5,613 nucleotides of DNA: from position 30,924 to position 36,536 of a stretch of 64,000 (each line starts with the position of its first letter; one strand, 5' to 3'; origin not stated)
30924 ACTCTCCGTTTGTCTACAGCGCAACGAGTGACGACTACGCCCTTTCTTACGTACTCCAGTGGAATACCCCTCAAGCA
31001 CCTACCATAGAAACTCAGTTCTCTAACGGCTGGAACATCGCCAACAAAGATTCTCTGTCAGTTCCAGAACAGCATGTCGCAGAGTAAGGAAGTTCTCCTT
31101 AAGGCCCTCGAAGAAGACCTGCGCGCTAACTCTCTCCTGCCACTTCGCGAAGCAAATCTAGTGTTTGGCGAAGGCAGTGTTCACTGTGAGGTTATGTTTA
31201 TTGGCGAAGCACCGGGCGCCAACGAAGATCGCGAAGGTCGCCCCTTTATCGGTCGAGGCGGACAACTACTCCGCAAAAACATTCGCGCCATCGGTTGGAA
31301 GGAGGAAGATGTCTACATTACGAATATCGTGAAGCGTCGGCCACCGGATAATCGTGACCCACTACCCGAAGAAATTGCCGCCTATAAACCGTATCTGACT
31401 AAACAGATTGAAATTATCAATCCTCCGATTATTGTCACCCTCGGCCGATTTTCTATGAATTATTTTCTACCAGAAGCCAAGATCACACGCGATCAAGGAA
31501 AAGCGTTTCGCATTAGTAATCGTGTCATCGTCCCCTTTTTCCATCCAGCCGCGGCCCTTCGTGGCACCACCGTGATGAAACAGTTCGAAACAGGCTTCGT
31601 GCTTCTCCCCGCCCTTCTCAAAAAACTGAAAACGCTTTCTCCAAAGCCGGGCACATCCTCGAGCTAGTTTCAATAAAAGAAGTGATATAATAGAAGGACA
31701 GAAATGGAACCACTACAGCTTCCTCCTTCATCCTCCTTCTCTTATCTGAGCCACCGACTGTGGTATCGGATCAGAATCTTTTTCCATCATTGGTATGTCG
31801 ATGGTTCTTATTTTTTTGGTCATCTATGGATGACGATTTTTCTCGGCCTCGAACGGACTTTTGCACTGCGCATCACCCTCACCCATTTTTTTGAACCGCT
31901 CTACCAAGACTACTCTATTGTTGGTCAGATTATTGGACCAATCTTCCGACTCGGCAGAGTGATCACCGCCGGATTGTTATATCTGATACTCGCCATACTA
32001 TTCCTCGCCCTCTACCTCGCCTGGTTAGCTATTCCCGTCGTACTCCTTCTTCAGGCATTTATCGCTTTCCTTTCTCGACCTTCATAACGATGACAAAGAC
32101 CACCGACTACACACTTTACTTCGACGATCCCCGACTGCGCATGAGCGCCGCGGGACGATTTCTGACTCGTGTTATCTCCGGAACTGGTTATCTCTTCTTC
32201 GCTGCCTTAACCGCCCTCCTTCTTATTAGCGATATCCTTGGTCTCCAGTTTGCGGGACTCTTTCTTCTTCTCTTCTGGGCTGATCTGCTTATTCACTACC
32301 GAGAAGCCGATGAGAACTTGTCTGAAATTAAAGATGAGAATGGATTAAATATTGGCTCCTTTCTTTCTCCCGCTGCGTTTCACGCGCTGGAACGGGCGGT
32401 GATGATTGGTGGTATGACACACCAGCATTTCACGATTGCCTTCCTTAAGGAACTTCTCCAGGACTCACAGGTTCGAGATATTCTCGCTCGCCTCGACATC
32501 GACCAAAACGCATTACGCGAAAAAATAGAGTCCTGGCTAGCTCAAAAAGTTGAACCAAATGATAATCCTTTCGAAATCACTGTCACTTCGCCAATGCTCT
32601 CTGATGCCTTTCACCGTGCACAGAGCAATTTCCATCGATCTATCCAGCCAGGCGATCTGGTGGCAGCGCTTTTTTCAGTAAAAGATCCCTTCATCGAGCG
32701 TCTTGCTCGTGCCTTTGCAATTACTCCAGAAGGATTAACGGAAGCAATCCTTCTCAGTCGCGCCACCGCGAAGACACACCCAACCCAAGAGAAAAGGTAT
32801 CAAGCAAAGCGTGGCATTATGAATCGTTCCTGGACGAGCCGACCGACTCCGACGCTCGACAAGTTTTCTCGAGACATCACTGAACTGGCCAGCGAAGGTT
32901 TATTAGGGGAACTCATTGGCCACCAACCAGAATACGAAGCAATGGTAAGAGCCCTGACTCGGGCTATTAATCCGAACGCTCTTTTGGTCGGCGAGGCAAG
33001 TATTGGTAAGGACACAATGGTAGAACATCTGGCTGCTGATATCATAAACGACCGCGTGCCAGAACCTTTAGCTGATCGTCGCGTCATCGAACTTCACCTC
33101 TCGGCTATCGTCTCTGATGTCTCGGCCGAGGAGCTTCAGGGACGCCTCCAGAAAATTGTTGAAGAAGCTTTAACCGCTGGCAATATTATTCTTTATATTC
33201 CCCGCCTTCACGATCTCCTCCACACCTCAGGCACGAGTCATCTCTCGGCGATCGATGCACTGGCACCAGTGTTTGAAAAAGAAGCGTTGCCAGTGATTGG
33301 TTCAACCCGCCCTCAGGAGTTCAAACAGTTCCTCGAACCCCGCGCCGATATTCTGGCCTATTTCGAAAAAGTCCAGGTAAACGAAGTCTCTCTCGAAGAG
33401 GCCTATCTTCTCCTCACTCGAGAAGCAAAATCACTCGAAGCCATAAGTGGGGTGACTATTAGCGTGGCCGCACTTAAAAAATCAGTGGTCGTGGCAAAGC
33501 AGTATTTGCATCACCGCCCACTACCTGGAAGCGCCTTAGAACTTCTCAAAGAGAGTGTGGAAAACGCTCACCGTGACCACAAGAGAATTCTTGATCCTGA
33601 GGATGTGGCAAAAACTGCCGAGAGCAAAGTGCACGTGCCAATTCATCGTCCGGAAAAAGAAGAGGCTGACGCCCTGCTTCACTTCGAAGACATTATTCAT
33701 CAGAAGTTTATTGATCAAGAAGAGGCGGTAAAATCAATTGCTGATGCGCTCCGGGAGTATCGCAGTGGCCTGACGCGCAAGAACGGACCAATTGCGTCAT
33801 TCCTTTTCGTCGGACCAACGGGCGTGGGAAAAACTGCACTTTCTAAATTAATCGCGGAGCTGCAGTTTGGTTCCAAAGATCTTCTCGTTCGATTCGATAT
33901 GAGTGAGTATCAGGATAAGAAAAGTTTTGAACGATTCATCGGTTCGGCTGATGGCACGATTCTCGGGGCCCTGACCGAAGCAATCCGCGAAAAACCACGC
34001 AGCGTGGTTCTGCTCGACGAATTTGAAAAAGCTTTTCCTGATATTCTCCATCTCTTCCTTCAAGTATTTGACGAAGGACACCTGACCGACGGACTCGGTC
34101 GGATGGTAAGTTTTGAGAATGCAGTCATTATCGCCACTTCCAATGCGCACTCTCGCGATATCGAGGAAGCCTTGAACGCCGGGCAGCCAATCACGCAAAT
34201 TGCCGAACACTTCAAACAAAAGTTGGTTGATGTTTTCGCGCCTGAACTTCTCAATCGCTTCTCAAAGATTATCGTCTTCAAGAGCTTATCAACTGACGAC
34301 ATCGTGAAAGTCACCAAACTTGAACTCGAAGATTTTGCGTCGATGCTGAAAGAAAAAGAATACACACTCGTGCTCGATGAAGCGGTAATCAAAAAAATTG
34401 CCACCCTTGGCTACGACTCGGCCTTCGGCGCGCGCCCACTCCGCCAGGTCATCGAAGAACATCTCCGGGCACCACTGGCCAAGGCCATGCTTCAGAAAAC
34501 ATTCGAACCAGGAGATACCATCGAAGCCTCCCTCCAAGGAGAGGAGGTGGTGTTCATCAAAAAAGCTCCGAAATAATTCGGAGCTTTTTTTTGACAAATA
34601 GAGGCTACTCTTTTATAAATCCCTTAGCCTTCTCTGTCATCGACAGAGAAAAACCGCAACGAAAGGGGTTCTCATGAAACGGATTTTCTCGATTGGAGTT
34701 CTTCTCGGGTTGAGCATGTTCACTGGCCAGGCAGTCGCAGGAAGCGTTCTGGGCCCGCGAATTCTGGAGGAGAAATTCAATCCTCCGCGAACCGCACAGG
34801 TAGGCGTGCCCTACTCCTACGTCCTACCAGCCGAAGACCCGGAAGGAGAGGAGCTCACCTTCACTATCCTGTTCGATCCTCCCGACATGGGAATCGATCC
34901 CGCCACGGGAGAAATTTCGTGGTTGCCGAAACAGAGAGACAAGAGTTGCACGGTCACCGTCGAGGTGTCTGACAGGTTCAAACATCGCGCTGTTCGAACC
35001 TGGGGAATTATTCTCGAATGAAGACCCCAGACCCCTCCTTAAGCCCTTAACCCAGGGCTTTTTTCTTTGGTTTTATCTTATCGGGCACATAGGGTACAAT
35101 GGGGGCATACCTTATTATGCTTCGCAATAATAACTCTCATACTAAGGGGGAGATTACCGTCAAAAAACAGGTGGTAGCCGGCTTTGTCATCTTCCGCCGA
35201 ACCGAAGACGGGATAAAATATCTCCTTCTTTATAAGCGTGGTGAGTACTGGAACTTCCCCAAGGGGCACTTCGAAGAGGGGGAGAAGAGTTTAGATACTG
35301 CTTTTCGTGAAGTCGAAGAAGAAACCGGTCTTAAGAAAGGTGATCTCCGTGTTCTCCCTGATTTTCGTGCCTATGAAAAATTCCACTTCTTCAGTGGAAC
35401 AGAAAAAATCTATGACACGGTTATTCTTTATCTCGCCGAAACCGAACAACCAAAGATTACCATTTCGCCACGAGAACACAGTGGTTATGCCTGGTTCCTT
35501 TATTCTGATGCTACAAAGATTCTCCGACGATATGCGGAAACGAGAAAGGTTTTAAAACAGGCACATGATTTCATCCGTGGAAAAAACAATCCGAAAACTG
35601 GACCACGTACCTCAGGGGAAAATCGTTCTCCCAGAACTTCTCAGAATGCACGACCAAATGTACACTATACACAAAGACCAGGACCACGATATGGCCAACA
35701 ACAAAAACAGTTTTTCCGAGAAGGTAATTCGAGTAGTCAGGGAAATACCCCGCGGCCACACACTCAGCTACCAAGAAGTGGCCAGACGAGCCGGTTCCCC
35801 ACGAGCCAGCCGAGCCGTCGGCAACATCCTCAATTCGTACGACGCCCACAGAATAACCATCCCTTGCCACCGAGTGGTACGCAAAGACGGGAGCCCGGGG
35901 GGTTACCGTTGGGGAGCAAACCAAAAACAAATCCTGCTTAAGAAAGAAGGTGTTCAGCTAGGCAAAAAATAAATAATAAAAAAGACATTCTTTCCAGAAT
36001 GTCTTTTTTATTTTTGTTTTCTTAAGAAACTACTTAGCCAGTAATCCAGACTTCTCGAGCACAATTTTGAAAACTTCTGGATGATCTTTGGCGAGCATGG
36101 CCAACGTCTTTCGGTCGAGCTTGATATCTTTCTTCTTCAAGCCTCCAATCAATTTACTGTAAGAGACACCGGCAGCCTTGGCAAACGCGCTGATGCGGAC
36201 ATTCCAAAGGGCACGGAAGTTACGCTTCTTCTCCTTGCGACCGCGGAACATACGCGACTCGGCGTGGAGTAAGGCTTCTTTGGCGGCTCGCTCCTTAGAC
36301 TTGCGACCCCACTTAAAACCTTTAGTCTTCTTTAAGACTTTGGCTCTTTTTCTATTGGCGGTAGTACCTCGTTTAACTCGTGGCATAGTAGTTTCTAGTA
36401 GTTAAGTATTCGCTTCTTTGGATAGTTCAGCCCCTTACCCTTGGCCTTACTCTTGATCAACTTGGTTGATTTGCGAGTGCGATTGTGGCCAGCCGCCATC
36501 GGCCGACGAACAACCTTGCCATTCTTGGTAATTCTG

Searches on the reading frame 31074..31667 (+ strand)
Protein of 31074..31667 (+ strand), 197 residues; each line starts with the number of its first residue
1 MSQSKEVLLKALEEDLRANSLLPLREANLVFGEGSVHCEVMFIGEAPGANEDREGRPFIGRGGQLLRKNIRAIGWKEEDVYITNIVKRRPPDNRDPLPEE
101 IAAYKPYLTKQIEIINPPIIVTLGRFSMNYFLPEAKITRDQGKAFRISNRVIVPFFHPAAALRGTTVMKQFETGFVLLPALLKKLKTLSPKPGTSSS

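Call 16: search_protein_families(library=pfam, proteins=[window:31074-31667:+])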
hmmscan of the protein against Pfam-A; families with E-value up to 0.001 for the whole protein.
window:31074-31667:+ (197 aa): 1 family
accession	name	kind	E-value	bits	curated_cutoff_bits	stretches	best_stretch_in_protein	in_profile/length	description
PF03167.25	UDG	-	8.9e-33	113.8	24.3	1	31-167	1-127/141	Uracil DNA glycosylase superfamily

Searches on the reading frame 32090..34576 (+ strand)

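Call 16: search_protein_families(library=pfam, proteins=[window:32090-34576:+])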
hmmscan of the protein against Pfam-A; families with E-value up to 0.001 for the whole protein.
window:32090-34576:+ (828 aa): 9 families
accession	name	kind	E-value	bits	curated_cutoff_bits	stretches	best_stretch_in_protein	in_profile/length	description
PF07724.20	AAA_2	-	7.6e-45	153.4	27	1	567-726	2-165/166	AAA domain (Cdc48 subfamily)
PF10431.15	ClpB_D2-small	-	3.9e-21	75.3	21.9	1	733-812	1-80/81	C-terminal, D2-small domain, of ClpB protein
PF00004.35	AAA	-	7.4e-15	56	21.2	1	572-696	2-119/131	ATPase family associated with various cellular activities (AAA)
PF07728.20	AAA_5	-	1.3e-10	41.8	22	1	571-693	2-130/139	AAA domain (dynein-related subfamily)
PF00158.32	Sigma54_activat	-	1.5e-06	28.5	20.2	1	569-692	23-150/168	Sigma-54 interaction domain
PF17871.7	AAA_lid_9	-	5.9e-06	26.6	22.8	1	435-499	2-66/104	AAA lid domain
PF13191.12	AAA_16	-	8.6e-06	26.8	32.6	0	275-358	2-99/167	AAA ATPase domain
PF13173.12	AAA_14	-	0.00017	22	27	0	572-648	6-74/129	AAA domain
PF13401.12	AAA_22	-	0.00091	20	27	0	572-661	9-109/130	AAA domain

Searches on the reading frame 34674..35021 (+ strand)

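Call 16: search_protein_families(library=pfam, proteins=[window:34674-35021:+])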
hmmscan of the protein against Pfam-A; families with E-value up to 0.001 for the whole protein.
window:34674-35021:+ (115 aa): 1 family
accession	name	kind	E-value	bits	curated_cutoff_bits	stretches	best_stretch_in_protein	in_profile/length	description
PF05345.18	He_PIG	-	4.4e-06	27.5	24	1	37-105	9-86/96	Putative Ig domain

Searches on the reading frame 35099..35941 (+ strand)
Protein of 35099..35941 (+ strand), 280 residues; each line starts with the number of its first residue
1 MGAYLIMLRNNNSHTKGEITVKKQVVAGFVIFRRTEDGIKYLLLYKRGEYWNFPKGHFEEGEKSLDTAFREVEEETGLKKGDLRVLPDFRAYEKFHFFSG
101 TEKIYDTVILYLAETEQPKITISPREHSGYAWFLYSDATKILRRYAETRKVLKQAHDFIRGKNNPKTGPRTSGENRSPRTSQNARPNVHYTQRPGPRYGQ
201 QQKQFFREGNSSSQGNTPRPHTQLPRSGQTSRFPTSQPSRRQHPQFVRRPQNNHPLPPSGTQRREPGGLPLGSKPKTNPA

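Call 16: search_protein_families(library=pfam, proteins=[window:35099-35941:+])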
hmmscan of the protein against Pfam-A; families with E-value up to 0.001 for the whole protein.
window:35099-35941:+ (280 aa): 1 family
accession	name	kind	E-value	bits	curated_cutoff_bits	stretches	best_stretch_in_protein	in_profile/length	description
PF00293.34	NUDIX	-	4.6e-19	69.2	21.1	1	24-153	3-132/134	NUDIX domain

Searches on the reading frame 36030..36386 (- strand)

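Call 24: search_protein_families(library=pfam, proteins=[window:36030-36386:-])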
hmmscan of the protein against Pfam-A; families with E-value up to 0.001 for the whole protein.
window:36030-36386:- (118 aa): 1 family
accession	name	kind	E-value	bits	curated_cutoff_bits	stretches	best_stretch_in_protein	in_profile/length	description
PF00453.23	Ribosomal_L20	-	2.4e-30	105.3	30.8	1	3-107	1-105/107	Ribosomal protein L20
